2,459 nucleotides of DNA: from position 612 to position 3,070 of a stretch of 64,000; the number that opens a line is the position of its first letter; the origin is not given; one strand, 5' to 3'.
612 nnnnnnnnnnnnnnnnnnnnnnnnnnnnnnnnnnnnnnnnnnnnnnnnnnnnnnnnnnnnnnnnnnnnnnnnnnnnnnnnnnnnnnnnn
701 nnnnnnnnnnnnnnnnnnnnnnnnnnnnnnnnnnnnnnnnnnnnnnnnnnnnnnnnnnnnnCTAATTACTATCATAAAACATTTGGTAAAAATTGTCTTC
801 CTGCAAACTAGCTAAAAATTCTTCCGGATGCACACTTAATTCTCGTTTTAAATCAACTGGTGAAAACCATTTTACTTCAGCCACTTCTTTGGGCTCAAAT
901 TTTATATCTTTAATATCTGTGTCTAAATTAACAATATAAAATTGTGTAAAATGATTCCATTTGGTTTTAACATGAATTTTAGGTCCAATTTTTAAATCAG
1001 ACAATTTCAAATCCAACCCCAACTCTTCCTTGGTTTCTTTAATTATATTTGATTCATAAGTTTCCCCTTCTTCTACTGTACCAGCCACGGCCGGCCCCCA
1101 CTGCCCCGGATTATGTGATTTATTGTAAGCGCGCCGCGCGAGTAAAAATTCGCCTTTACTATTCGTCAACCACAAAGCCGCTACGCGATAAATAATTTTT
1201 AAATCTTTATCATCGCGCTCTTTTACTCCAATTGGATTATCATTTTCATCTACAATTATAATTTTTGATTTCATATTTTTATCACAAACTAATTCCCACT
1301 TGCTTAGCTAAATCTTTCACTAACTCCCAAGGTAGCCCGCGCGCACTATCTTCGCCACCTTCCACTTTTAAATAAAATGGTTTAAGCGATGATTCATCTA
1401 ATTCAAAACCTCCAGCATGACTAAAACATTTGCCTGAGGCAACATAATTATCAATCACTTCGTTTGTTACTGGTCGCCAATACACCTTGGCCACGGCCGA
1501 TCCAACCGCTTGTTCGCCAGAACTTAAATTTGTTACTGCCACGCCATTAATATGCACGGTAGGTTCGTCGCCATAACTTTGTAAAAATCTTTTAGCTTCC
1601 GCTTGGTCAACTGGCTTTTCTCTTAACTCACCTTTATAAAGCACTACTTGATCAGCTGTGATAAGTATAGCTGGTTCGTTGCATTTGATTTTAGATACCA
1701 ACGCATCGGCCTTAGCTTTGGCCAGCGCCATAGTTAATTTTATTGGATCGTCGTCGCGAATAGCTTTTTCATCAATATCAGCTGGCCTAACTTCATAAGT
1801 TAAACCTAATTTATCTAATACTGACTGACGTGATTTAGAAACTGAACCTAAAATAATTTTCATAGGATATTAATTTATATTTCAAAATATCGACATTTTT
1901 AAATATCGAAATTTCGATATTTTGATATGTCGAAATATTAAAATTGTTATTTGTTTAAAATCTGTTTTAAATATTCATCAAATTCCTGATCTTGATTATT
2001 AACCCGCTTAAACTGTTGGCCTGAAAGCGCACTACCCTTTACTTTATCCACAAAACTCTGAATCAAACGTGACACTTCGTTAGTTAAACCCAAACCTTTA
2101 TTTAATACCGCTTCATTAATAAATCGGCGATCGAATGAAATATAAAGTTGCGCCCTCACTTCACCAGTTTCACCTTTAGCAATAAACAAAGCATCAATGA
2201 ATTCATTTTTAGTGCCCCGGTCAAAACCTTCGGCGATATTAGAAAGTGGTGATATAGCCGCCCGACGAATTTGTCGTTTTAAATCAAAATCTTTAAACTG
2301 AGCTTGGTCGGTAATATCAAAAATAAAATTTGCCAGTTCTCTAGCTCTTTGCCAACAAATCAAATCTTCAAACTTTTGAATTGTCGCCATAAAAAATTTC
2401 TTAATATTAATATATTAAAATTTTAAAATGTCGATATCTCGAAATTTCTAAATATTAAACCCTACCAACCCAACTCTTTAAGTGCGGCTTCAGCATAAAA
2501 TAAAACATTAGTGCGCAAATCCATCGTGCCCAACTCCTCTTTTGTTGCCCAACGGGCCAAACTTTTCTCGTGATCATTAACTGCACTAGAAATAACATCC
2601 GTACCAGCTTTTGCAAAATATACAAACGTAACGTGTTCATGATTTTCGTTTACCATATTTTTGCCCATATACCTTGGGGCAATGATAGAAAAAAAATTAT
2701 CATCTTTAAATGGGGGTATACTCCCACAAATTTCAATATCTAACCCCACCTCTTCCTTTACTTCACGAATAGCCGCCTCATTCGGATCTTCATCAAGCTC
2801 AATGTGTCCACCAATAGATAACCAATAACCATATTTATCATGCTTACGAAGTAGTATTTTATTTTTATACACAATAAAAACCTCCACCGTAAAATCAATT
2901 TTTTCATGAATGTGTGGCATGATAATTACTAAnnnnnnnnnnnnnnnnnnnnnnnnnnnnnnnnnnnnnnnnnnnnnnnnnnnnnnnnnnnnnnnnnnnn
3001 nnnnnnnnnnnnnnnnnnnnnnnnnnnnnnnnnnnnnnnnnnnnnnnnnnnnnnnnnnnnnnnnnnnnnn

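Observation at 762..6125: Operon-like run of six NUDIX hydrolases with HIT, Maf, four-helix-bundle, PPC and an unknown protein, directly downstream of secA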

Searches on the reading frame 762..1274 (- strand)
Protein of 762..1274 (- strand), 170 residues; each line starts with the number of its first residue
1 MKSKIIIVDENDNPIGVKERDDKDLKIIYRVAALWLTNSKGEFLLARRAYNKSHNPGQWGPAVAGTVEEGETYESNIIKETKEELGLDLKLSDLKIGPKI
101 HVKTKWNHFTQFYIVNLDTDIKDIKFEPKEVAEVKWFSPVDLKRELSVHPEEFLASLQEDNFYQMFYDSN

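Call 3: search_protein_families(library=pfam, proteins=[window:762-1274:-], max_evalue=0.01)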
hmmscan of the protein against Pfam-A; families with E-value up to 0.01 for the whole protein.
window:762-1274:- (170 aa): 2 families
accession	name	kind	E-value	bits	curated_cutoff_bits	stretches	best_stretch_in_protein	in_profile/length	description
PF00293.34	NUDIX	-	1.6e-18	67.5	21.1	1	31-154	6-131/134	NUDIX domain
PF14815.12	NUDIX_4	-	0.0051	17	35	1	33-143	2-99/113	NUDIX domain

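Call 4: search_protein_families(library=ncbifam, proteins=[window:762-1274:-], max_evalue=0.01)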
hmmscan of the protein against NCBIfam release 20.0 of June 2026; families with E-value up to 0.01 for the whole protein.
window:762-1274:- (170 aa): 14 families
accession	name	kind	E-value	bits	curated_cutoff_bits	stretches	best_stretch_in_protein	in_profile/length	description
NF041653.1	Nud_hyd_Meth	equivalog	1.8e-18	66.9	300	1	7-160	4-156/170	Nudix hydrolase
NF002995.0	PRK03759.1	equivalog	6.9e-16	58.4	127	1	3-153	7-161/185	isopentenyl-diphosphate Delta-isomerase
TIGR02150.1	IPP_isom_1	equivalog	1.8e-10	40.9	105.8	1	5-142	1-140/159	isopentenyl-diphosphate delta-isomerase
NF012016.0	PRK15472.1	equivalog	1.6e-08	34.4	95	1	35-142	9-122/141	nucleoside triphosphatase NudI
NF006530.0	PRK08999.1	equivalog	3.6e-08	32.8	245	1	30-142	7-112/315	Nudix family hydrolase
NF007834.0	PRK10546.1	equivalog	3.1e-07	30.3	156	1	26-141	2-108/135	pyrimidine (deoxy)nucleoside triphosphate diphosphatase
NF011922.0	PRK15393.1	equivalog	3.6e-07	30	152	1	6-139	14-144/182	NUDIX hydrolase YfcD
NF001299.0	PRK00241.1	equivalog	3.3e-06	26.7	158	1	42-139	147-235/263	NAD(+) diphosphatase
NF008044.0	PRK10776.1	equivalog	1.8e-05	24.6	148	1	30-116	5-88/130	8-oxo-dGTP diphosphatase MutT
TIGR00586.1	mutt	equivalog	6.4e-05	23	97.9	1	30-96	6-70/129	8-oxo-dGTP diphosphatase MutT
NF011963.0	PRK15434.1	subfamily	0.0001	22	146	1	35-144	23-136/159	GDP-mannose mannosyl hydrolase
NF041652.1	Nud_hyd_Dein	equivalog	0.00023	21.4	200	1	24-93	8-78/152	Nudix hydrolase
NF006961.0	PRK09438.1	equivalog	0.00047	19.6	103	1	52-110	27-83/151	dihydroneopterin triphosphate diphosphatase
NF001936.0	PRK00714.1-3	equivalog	0.0088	15.9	118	0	31-88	10-65/155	RNA pyrophosphohydrolase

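Call 16: search_protein_families(library=padloc, proteins=[window:762-1274:-], max_evalue=0.01)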
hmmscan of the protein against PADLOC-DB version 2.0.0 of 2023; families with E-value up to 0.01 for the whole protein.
window:762-1274:- (170 aa): 1 family
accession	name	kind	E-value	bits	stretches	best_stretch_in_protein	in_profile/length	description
PDLC04899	PDC-S07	-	1.7e-09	35.4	1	28-144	7-114/135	-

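Call 22: search_solved_structures(query=window:762-1274:-, max_evalue=0.001)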
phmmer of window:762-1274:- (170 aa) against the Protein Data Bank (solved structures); distinct sequences matched with E-value up to 0.001: 18.
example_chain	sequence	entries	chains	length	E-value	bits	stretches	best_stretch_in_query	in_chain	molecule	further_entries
1q27_A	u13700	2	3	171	2.9e-10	43.5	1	4-145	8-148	Putative Nudix hydrolase DR0079 | Putative Nudix hydrolase DR_0079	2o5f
3hyq_A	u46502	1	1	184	4e-10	43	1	4-92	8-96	Isopentenyl-diphosphate Delta-isomerase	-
1ow2_A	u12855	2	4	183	2.5e-08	37.2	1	29-90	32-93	ISOPENTENYL-DIPHOSPHATE DELTA-ISOMERASE | ISOPENTENYL DIPHOSPHATE DELTA-ISOMERASE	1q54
1hx3_A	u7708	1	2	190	2.7e-08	37.1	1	29-90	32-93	ISOPENTENYL DIPHOSPHATE DELTA-ISOMERASE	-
1i9a_A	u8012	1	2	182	9e-08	35.4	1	29-90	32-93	ISOPENTENYL-DIPHOSPHATE DELTA-ISOMERASE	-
1nfs_A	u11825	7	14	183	9.1e-08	35.4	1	29-90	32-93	ISOPENTENYL-DIPHOSPHATE DELTA-ISOMERASE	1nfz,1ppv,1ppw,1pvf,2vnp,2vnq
2b2k_A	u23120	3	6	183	9.3e-08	35.3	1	29-90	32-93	Isopentenyl-diphosphate delta-isomerase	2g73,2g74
1r67_A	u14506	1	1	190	9.6e-08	35.3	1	29-90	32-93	Isopentenyl-diphosphate delta-isomerase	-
1x84_A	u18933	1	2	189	9.8e-08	35.3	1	29-90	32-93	Isopentenyl-diphosphate delta-isomerase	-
1hzt_A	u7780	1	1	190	9.9e-08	35.2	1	29-90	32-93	ISOPENTENYL DIPHOSPHATE DELTA-ISOMERASE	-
1x83_A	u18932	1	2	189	1e-07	35.2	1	29-90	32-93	Isopentenyl-diphosphate delta-isomerase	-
3n77_A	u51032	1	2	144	4.2e-06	29.9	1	36-106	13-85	Nucleoside triphosphatase nudI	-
3oga_A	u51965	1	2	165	4.9e-06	29.7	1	36-106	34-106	Nucleoside triphosphatase nudI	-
3grn_A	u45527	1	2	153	2.3e-05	27.6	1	31-94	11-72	MutT related protein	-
6dt3_A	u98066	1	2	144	6e-05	26.2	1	36-94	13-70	Nucleoside triphosphatase NudI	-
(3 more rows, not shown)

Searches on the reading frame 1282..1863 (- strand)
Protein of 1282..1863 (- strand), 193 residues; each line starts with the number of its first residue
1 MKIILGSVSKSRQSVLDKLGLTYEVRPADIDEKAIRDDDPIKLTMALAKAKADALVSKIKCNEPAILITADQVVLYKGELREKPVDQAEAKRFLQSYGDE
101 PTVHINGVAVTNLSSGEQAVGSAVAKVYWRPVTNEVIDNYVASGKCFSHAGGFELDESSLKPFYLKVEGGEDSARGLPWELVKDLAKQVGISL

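Call 3: search_protein_families(library=pfam, proteins=[window:1282-1863:-], max_evalue=0.01)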
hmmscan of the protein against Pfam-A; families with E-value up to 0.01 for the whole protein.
window:1282-1863:- (193 aa): 1 family
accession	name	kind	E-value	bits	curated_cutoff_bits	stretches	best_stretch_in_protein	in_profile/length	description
PF02545.19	Maf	-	2.8e-36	125.4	27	1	2-188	1-186/187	Maf-like protein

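Call 4: search_protein_families(library=ncbifam, proteins=[window:1282-1863:-], max_evalue=0.01)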
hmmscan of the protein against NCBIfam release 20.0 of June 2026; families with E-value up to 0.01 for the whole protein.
window:1282-1863:- (193 aa): 14 families
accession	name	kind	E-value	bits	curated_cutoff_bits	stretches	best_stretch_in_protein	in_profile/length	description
TIGR00172.1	maf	subfamily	8.9e-31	106.8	117.15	1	2-180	4-178/185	Maf family nucleotide pyrophosphatase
NF010948.0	PRK14368.1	equivalog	3.7e-25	88.5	291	1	2-188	6-188/193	Maf-like protein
NF000867.0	PRK00078.1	equivalog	2e-22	79.8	249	1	1-192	1-191/192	Maf-like protein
NF010943.0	PRK14363.1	equivalog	3.5e-22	78.9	273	1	1-177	1-171/204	Maf-like protein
NF010941.0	PRK14361.1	equivalog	1.3e-20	73.9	272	1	2-192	7-190/194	Maf-like protein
NF003141.0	PRK04056.1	equivalog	5.5e-18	65.2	161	1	3-183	2-177/181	septum formation inhibitor Maf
NF010945.0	PRK14365.1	equivalog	3.2e-17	62.8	273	1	2-192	3-190/197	Maf-like protein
NF010942.0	PRK14362.1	equivalog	4.4e-16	58.8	290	1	2-184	13-194/210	Maf-like protein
NF010947.0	PRK14367.1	equivalog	1.1e-14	54.2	315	1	3-178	4-180/202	Maf-like protein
NF002690.0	PRK02478.1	equivalog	4.5e-14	52.5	269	1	2-178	4-183/199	Maf-like protein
NF002401.0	PRK01441.1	equivalog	5.6e-13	48.9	317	1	2-179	6-185/207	Maf-like protein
NF010946.0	PRK14366.1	equivalog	2e-11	43.7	284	1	3-179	7-179/195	Maf-like protein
NF003403.0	PRK04694.1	equivalog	3.4e-10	40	300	1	4-178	3-176/190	Maf-like protein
NF010944.0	PRK14364.1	equivalog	3.7e-09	36.4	311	1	7-189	3-179/181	Maf-like protein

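Call 16: search_protein_families(library=padloc, proteins=[window:1282-1863:-], max_evalue=0.01)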
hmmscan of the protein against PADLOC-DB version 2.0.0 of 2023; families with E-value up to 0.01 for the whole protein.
window:1282-1863:- (193 aa): 0 families

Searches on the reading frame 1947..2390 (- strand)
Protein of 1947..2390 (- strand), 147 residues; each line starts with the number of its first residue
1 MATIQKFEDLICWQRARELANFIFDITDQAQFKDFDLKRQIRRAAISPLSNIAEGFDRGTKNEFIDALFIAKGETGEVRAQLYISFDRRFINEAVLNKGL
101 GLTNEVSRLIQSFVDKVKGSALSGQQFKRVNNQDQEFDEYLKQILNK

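Call 3: search_protein_families(library=pfam, proteins=[window:1947-2390:-], max_evalue=0.01)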
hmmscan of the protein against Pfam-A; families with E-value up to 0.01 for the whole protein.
window:1947-2390:- (147 aa): 1 family
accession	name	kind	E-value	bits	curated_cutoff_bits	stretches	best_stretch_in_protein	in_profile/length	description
PF05635.17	23S_rRNA_IVP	-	9.8e-28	96.9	33.8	1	8-111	1-105/106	23S rRNA-intervening sequence protein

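Call 4: search_protein_families(library=ncbifam, proteins=[window:1947-2390:-], max_evalue=0.01)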
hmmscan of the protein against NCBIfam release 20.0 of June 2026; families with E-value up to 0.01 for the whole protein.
window:1947-2390:- (147 aa): 3 families
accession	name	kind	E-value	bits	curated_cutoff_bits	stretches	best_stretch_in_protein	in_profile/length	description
TIGR02436.1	TIGR02436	subfamily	1.8e-26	92.5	24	1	12-118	1-109/109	four helix bundle protein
NF008912.0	PRK12275.1-6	subfamily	2.5e-23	82.4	124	1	6-119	2-113/117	hypothetical protein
NF008911.0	PRK12275.1-2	subfamily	5.7e-19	68.8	137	1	4-118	1-116/118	hypothetical protein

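Call 16: search_protein_families(library=padloc, proteins=[window:1947-2390:-], max_evalue=0.01)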
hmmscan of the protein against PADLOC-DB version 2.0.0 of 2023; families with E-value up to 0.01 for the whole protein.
window:1947-2390:- (147 aa): 0 families

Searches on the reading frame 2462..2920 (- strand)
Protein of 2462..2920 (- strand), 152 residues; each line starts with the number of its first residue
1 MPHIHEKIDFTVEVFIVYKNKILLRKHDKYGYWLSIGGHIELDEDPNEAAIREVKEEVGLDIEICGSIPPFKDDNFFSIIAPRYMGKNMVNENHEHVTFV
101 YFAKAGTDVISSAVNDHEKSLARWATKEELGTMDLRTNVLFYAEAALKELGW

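Call 3: search_protein_families(library=pfam, proteins=[window:2462-2920:-], max_evalue=0.01)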
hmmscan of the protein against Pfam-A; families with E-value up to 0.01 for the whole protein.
window:2462-2920:- (152 aa): 1 family
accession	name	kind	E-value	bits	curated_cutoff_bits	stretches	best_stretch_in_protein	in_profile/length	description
PF00293.34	NUDIX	-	6.1e-15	55.9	21.1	1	15-133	9-119/134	NUDIX domain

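Call 4: search_protein_families(library=ncbifam, proteins=[window:2462-2920:-], max_evalue=0.01)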
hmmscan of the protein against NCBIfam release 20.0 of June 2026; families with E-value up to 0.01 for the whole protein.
window:2462-2920:- (152 aa): 17 families
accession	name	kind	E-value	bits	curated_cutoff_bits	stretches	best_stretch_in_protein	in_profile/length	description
NF006961.0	PRK09438.1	equivalog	3e-12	46.3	103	1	19-105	20-108/151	dihydroneopterin triphosphate diphosphatase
TIGR02705.1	nudix_YtkD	equivalog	3.1e-07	30.1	154.4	1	12-61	27-75/156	RNA deprotection pyrophosphohydrolase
NF007834.0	PRK10546.1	equivalog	5.8e-06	26.2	156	1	13-68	8-67/135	pyrimidine (deoxy)nucleoside triphosphate diphosphatase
NF041652.1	Nud_hyd_Dein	equivalog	9.8e-06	25.9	200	1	20-64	32-76/152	Nudix hydrolase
NF008044.0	PRK10776.1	equivalog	2.5e-05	24.2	148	1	31-64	31-64/130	8-oxo-dGTP diphosphatase MutT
NF003787.0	PRK05379.1-4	equivalog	6e-05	22.2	449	1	11-89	210-291/346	bifunctional nicotinamide-nucleotide adenylyltransferase/Nudix hydroxylase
NF001936.0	PRK00714.1-3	equivalog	0.00011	22.1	118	1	21-81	24-86/155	RNA pyrophosphohydrolase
NF006530.0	PRK08999.1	equivalog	0.00015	20.9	245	1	12-63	10-65/315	Nudix family hydrolase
NF001938.0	PRK00714.1-5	equivalog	0.00042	19.7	116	1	25-61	39-75/172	RNA pyrophosphohydrolase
TIGR00586.1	mutt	equivalog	0.0005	20.1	97.9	1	33-62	34-63/129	8-oxo-dGTP diphosphatase MutT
NF001299.0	PRK00241.1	equivalog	0.0008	18.9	158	1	8-63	134-191/263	NAD(+) diphosphatase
NF008736.0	PRK11762.1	equivalog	0.0012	18.4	169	1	37-61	80-104/186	ADP compounds hydrolase NudE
NF001937.0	PRK00714.1-4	equivalog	0.0013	18.4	139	1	18-63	18-63/161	RNA pyrophosphohydrolase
NF012016.0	PRK15472.1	equivalog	0.0017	18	95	1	31-136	31-128/141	nucleoside triphosphatase NudI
NF002995.0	PRK03759.1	equivalog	0.0024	17.5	127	1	35-71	68-105/185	isopentenyl-diphosphate Delta-isomerase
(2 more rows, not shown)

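Call 16: search_protein_families(library=padloc, proteins=[window:2462-2920:-], max_evalue=0.01)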
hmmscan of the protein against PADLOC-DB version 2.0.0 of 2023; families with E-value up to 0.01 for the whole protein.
window:2462-2920:- (152 aa): 1 family
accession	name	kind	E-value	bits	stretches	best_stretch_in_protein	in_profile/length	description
PDLC04899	PDC-S07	-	1.6e-09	35.5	1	16-72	14-74/135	-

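Call 21: search_solved_structures(query=window:2462-2920:-, max_evalue=0.001)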
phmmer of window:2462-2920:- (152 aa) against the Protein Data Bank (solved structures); distinct sequences matched with E-value up to 0.001: 13.
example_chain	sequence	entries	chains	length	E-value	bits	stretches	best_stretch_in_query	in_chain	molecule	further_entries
3f6a_A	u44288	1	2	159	2.8e-20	76.1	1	9-147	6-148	Hydrolase, NUDIX family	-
1jrk_A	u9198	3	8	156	5.4e-09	39.5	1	16-108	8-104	Nudix homolog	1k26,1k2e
3fcm_A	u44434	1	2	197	2.1e-05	27.8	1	18-129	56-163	Hydrolase, NUDIX family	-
2pqv_A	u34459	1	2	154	2.4e-05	27.6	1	14-79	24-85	MutT/nudix family protein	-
1vc8_A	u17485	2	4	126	7.5e-05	26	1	19-70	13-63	Ndx1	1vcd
2o1c_A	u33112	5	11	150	7.8e-05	26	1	19-62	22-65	dATP pyrophosphohydrolase | Dihydroneopterin triphosphate diphosphatase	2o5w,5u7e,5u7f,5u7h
3o8s_A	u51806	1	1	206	0.00013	25.2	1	15-64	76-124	ADP-ribose pyrophosphatase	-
1vc9_A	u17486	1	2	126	0.0002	24.7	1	19-70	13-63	Ndx1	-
2rrk_A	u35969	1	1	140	0.00034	23.9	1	16-64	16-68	CTP pyrophosphohydrolase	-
3smd_A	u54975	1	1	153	0.00073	22.8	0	10-65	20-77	MutT/NUDIX family protein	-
6fl4_A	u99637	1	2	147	0.00083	22.6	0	11-64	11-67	Nudix hydrolase 1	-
5gp0_E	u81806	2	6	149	0.00083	22.6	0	11-64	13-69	Nudix hydrolase 1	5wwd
6dby_A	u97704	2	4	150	0.00084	22.6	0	11-64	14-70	Nudix hydrolase 1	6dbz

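Call 92: find_homologous_proteins(query=window:2462-2920:-, max_evalue=0.00001)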
Query window:2462-2920:- (152 aa): 3590 proteins with E <= 0.00001 among 3628 candidates; the best 120 are listed.
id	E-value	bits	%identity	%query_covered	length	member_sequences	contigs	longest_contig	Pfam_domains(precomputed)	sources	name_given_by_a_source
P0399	2.4e-98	344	100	100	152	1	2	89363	PF00293.35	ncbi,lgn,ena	-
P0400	2.5e-85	302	88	100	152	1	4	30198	PF00293.35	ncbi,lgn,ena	ncbi:MAG: NUDIX domain-containing protein [Patescibacteria group bacterium]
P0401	4.8e-63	230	69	99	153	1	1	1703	PF00293.35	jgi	jgi:8-oxo-dGTP pyrophosphatase MutT (NUDIX family)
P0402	2.1e-62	228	68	99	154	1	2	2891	PF00293.35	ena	-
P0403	5.1e-62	226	70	99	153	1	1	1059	PF00293.35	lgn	-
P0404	2.1e-61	224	66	99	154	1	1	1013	PF00293.35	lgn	-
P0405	3.4e-61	224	68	99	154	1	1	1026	PF00293.35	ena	-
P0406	4.3e-61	223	66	99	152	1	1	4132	PF00293.35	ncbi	-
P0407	5.3e-61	223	68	99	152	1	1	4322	PF00293.35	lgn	-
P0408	3.5e-60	220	66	99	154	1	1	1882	PF00293.35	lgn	-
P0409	4.2e-60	220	66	99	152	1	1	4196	PF00293.35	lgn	-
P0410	5.6e-60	220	65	99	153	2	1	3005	PF00293.35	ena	-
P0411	6.8e-60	219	65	99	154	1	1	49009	PF00293.35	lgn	-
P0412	1.1e-59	219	68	99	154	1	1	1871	PF00293.35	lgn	-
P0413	1.8e-59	218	64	99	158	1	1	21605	PF00293.35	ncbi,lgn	-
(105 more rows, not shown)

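Call 93: find_encoding_contigs(protein=P0400, flank=8000, max_places=2)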
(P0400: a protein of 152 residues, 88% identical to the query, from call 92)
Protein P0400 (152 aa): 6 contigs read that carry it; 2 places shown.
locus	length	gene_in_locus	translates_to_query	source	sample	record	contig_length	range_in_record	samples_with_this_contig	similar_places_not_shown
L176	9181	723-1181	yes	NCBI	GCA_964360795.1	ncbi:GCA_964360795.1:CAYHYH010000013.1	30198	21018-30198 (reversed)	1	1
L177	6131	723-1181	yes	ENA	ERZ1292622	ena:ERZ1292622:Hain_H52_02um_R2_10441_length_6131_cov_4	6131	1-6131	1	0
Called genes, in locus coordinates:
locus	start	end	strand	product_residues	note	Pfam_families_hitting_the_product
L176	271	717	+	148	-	PF00293:NUDIX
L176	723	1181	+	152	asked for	PF00293:NUDIX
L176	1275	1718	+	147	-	PF05635:23S_rRNA_IVP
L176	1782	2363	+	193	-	PF02545:Maf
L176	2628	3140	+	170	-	PF00293:NUDIX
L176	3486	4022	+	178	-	-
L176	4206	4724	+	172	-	-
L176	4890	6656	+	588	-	PF00664:ABC_membrane, PF00005:ABC_tran, PF02463:SMC_N (weak)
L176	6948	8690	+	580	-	PF21760:SecD_1st, PF13616:Rotamase_3, PF00639:Rotamase, PF22599:SecDF_P1_head, PF03176:MMPL, PF02355:SecD_SecF_C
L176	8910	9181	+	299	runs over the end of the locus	PF07549:Sec_GG (weak), PF02355:SecD_SecF_C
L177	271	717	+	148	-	PF00293:NUDIX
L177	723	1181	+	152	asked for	PF00293:NUDIX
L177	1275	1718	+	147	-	PF05635:23S_rRNA_IVP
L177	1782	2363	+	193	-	PF02545:Maf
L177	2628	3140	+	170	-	PF00293:NUDIX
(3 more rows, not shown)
